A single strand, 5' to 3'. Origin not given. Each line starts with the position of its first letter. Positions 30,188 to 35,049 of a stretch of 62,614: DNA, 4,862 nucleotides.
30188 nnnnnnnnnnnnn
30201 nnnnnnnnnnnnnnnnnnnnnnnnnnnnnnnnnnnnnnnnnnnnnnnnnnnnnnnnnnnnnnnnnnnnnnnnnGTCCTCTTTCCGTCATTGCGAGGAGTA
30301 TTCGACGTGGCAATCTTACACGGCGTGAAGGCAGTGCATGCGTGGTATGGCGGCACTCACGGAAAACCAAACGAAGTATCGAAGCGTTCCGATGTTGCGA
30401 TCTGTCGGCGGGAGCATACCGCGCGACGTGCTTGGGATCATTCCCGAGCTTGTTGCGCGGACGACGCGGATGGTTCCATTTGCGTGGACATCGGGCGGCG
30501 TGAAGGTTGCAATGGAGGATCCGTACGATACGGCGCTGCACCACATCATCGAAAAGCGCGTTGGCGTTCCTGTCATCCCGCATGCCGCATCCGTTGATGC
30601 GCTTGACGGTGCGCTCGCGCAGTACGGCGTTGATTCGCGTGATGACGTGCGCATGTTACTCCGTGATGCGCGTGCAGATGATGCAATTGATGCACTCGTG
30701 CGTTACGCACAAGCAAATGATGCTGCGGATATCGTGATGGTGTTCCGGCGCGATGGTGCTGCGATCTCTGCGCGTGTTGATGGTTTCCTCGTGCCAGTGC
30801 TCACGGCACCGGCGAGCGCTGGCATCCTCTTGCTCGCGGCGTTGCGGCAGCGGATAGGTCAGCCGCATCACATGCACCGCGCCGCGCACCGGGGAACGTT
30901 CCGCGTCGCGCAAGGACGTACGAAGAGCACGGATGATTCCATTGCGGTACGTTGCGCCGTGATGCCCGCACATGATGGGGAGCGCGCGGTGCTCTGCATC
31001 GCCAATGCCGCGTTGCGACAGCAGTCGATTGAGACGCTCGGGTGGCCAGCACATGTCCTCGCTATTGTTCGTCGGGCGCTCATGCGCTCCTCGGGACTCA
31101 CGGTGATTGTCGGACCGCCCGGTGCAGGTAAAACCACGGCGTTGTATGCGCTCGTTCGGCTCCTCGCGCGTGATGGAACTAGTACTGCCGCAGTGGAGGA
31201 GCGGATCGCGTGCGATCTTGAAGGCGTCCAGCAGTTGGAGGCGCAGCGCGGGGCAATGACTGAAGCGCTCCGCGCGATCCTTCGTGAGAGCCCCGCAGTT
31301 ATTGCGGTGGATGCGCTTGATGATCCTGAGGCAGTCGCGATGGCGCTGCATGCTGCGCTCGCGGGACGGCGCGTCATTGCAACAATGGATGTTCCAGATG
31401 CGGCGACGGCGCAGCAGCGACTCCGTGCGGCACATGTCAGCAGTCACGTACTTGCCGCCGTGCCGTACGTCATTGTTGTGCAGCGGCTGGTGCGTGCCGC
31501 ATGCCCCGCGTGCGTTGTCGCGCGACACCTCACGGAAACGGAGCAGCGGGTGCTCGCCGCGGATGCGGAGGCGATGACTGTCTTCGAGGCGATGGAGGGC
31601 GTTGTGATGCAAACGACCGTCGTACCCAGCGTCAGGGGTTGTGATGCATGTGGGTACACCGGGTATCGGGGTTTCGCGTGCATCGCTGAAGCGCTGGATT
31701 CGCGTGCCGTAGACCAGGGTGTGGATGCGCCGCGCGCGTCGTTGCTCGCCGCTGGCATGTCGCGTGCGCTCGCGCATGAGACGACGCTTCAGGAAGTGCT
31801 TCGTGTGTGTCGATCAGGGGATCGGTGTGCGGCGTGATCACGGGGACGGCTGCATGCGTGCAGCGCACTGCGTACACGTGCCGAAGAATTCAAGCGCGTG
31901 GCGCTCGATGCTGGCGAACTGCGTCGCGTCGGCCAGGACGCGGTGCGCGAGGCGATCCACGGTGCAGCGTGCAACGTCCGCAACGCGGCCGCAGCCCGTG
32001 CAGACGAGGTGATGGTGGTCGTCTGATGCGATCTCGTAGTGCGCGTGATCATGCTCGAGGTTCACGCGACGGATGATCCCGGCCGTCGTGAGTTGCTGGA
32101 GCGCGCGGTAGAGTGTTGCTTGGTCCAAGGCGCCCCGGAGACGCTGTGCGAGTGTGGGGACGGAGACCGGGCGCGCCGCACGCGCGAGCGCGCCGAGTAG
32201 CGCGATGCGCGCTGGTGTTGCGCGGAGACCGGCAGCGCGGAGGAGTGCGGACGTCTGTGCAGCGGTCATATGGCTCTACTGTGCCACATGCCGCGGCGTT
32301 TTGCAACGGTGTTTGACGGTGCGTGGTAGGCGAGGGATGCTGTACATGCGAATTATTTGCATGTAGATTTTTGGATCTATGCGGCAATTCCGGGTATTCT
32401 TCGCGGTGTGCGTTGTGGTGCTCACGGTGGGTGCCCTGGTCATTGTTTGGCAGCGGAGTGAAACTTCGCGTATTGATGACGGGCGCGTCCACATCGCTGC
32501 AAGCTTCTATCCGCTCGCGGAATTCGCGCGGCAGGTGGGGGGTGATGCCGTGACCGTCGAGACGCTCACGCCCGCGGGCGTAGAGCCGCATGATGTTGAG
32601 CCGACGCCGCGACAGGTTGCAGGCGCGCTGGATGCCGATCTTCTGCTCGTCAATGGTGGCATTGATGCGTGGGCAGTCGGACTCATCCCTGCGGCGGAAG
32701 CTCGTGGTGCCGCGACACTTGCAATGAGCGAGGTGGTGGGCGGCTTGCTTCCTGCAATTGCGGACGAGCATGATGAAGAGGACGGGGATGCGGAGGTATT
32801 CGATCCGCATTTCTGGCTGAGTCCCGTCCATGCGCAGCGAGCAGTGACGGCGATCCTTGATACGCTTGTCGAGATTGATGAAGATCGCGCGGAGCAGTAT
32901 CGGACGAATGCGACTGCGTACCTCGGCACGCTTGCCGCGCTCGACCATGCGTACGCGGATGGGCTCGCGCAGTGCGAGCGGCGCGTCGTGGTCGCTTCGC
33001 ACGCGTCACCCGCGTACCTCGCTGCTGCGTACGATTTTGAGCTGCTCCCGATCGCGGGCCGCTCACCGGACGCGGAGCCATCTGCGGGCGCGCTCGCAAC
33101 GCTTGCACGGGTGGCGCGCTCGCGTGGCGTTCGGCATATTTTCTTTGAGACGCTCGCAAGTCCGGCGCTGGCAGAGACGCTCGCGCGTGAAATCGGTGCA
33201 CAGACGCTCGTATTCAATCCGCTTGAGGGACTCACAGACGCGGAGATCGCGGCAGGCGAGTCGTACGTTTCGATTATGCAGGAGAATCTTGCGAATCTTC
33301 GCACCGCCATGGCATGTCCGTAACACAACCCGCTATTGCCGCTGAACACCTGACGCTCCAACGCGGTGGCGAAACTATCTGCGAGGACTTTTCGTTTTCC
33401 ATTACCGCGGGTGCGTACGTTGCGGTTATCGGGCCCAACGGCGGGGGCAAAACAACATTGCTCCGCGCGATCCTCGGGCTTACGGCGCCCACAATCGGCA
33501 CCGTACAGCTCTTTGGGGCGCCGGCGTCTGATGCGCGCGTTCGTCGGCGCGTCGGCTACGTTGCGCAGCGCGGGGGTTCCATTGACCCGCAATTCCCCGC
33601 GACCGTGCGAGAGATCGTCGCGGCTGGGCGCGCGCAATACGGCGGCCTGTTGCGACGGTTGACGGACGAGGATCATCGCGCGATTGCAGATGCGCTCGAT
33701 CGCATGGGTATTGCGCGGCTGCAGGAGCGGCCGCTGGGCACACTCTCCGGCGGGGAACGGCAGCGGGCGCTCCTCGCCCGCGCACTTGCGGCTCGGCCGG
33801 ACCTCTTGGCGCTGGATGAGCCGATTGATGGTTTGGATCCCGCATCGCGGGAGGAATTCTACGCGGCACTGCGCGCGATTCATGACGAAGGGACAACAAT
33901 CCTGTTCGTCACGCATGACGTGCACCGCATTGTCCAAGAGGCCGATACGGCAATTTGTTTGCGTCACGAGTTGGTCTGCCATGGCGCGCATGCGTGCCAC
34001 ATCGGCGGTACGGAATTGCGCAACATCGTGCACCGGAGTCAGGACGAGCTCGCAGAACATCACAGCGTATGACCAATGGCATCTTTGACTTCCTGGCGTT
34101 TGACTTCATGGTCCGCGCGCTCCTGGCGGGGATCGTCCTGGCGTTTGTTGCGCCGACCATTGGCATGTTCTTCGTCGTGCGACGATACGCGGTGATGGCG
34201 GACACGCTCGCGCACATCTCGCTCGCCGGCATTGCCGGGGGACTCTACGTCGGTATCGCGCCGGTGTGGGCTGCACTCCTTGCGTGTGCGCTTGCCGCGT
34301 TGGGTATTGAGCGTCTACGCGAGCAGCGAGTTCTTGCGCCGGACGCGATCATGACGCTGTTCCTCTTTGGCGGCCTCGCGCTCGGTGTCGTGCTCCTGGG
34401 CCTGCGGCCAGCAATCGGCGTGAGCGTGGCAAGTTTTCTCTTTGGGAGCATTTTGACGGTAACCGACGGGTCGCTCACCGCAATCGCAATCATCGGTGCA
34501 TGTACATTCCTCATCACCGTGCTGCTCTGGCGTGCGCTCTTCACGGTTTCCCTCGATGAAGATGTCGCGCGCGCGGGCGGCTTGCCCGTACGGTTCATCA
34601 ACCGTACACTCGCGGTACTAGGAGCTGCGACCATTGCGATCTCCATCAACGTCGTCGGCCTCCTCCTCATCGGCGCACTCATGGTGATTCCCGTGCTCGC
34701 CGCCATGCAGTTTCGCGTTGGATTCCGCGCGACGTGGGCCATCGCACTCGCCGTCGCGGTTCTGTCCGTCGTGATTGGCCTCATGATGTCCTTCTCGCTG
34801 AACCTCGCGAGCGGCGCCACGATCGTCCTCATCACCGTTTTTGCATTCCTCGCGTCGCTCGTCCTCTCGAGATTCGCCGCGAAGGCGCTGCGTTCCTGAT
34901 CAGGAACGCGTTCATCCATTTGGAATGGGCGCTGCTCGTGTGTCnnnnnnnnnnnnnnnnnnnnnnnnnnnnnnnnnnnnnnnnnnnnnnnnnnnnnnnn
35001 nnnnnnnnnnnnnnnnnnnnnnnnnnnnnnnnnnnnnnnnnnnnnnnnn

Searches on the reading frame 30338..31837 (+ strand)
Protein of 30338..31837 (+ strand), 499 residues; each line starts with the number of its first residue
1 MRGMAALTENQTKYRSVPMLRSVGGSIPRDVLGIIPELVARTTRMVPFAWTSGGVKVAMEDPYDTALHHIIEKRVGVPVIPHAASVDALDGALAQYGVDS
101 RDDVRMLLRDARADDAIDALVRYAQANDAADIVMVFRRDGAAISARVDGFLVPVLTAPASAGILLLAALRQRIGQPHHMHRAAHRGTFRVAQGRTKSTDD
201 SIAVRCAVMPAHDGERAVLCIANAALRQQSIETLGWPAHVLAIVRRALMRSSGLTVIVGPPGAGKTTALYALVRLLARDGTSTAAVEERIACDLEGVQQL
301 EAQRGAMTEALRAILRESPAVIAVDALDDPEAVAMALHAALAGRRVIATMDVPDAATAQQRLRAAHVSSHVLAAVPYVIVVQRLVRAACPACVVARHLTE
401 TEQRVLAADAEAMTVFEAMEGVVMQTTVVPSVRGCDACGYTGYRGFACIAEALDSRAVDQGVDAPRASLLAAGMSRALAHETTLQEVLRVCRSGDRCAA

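Call 31: search_protein_families(library=pfam, proteins=[window:30338-31837:+], max_evalue=0.01)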
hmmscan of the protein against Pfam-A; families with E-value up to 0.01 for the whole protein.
window:30338-31837:+ (499 aa): 18 families
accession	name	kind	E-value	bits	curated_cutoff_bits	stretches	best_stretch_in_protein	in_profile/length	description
PF00437.27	T2SSE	-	9.7e-42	143.4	24.9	1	115-460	10-327/370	Type II/IV secretion system protein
PF05157.20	MshEN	-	5.3e-09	36.4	23.1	1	26-98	12-85/90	MshEN domain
PF13604.12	AAA_30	-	5.8e-07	29.9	27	1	243-317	9-79/191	AAA domain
PF13191.12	AAA_16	-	0.0002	22.4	32.6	1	239-343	11-131/167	AAA ATPase domain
PF13401.12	AAA_22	-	0.00021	22.1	27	1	251-287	4-40/130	AAA domain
PF13086.12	AAA_11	-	0.00059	20.1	27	1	247-282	12-43/257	AAA domain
PF13671.12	AAA_33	-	0.0008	20.2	27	1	254-364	1-117/143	AAA domain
PF13476.12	AAA_23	-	0.00081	20.5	27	1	251-273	18-40/201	AAA domain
PF25199.1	nSTAND_NTPase5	-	0.00099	19.4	34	1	250-303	39-93/145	Novel STAND NTPase 5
PF19993.5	DO-GTPase2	-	0.0013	18.9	27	1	257-281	5-28/226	Double-GTPase 2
PF00004.35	AAA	-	0.0014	19.5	21.2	1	257-328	3-67/131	ATPase family associated with various cellular activities (AAA)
PF00005.33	ABC_tran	-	0.003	18.6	25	0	253-280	12-40/137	ABC transporter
PF20720.3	nSTAND3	-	0.003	17.7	27.2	1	250-285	15-50/155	Novel STAND NTPase 3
PF13555.12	AAA_29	-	0.0036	17.5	27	1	249-277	19-47/61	P-loop containing region of AAA domain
PF02492.25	cobW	-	0.0071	16.4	20.7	0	255-288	3-35/180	CobW/HypB/UreG, nucleotide-binding domain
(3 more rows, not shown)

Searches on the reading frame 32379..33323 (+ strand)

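Call 31: search_protein_families(library=pfam, proteins=[window:32379-33323:+], max_evalue=0.01)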
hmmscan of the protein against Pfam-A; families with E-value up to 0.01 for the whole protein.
window:32379-33323:+ (314 aa): 1 family
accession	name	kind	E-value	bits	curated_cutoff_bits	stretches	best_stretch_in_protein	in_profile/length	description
PF01297.22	ZnuA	-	2.6e-73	247.2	29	1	39-310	1-263/263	Zinc-uptake complex component A periplasmic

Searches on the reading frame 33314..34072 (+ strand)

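Call 31: search_protein_families(library=pfam, proteins=[window:33314-34072:+], max_evalue=0.01)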
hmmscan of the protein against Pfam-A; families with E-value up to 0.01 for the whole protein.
window:33314-34072:+ (252 aa): 8 families
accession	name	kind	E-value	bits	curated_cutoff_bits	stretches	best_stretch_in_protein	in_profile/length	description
PF00005.33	ABC_tran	-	1.5e-29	103.8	25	1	24-171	2-136/137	ABC transporter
PF13304.12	AAA_21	-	2.4e-14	54.6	27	2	136-202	230-299/304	AAA domain, putative AbiEii toxin, Type IV TA system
PF02463.25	SMC_N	-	8e-05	22.6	40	0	35-55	26-49/220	RecF/RecN/SMC N terminal domain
PF13191.12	AAA_16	-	0.00059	20.8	32.6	1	34-188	25-158/167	AAA ATPase domain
PF13401.12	AAA_22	-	0.0017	19.1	27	0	36-191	8-109/130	AAA domain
PF13558.12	SbcC_Walker_B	-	0.0053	17.4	27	0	137-187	26-89/90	SbcC/RAD50-like, Walker B motif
PF13555.12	AAA_29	-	0.0074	16.5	27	0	32-59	22-48/61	P-loop containing region of AAA domain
PF13476.12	AAA_23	-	0.0094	17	27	0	37-54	23-40/201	AAA domain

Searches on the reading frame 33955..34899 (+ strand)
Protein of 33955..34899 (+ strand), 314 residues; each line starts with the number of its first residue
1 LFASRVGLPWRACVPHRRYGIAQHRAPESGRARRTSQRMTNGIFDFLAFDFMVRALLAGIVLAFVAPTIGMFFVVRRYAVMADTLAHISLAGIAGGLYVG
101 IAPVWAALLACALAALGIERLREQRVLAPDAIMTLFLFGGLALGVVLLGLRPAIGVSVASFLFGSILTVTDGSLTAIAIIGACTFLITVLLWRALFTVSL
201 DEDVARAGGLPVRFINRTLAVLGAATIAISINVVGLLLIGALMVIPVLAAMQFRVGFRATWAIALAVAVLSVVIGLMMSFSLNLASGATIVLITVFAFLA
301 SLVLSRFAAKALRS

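Call 31: search_protein_families(library=pfam, proteins=[window:33955-34899:+], max_evalue=0.01)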
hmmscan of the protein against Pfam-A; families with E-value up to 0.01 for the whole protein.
window:33955-34899:+ (314 aa): 1 family
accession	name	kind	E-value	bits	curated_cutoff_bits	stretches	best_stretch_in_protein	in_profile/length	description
PF00950.22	ABC-3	-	3.8e-56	190.9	20.1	1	49-304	2-257/258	ABC 3 transport family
